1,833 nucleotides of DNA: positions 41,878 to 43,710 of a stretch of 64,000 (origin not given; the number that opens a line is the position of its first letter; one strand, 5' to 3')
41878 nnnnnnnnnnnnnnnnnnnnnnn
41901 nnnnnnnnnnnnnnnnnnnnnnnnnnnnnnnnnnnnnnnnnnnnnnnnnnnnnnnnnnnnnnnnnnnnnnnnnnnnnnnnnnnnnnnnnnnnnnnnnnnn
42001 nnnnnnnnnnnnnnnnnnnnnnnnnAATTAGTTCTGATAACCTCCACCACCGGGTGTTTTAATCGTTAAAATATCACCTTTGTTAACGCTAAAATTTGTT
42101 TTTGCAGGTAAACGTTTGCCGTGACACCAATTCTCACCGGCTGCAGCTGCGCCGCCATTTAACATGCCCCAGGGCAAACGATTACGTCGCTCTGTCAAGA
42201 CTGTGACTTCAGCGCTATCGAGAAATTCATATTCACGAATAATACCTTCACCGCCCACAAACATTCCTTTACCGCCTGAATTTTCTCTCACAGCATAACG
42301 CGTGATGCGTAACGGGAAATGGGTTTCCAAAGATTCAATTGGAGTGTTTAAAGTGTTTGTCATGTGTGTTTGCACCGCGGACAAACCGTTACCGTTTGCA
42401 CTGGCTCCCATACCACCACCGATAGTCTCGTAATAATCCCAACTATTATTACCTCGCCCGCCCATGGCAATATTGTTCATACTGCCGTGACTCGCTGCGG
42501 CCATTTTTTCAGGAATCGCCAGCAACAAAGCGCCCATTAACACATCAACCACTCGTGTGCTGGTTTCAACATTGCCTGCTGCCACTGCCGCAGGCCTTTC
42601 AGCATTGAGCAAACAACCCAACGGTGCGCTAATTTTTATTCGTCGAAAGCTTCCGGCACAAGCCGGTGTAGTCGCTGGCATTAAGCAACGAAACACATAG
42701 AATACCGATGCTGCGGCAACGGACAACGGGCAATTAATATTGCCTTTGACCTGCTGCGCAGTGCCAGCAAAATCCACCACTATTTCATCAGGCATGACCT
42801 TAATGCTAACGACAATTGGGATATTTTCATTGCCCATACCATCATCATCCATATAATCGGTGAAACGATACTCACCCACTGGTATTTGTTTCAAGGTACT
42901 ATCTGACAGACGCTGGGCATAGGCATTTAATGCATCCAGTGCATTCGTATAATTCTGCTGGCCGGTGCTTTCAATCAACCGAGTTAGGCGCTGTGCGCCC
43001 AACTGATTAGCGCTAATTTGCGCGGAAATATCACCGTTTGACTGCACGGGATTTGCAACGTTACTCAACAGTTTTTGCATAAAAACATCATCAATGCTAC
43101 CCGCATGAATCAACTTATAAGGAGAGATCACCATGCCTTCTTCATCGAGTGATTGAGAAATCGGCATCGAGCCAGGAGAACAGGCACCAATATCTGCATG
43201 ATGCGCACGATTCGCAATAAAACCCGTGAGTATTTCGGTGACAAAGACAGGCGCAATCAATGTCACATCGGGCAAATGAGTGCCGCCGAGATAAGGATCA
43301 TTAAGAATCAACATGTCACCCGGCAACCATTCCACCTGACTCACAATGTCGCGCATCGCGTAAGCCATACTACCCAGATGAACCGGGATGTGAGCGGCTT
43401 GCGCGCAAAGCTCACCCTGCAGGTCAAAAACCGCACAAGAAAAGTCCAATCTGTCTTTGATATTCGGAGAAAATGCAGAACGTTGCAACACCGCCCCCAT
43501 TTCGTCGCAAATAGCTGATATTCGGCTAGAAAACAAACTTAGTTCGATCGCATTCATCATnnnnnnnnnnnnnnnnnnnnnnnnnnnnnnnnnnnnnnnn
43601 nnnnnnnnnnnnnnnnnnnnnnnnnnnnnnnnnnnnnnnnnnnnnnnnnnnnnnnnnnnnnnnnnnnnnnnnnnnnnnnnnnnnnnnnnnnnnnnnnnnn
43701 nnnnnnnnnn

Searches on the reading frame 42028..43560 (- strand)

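Call 7: search_protein_families(library=ncbifam, proteins=[window:42028-43560:-], max_evalue=0.00001)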
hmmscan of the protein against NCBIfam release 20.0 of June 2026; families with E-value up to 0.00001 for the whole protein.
window:42028-43560:- (510 aa): 2 families
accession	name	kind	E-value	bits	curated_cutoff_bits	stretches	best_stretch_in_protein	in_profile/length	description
NF050157.1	CapLactmsBetCapB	equivalog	6.6e-56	189.7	1000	1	5-508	4-526/577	caprolactamase subunit beta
NF042976.1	AcphenoCarb_ApcD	equivalog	1e-20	73.6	1500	1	65-442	95-485/685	acetophenone carboxylase subunit delta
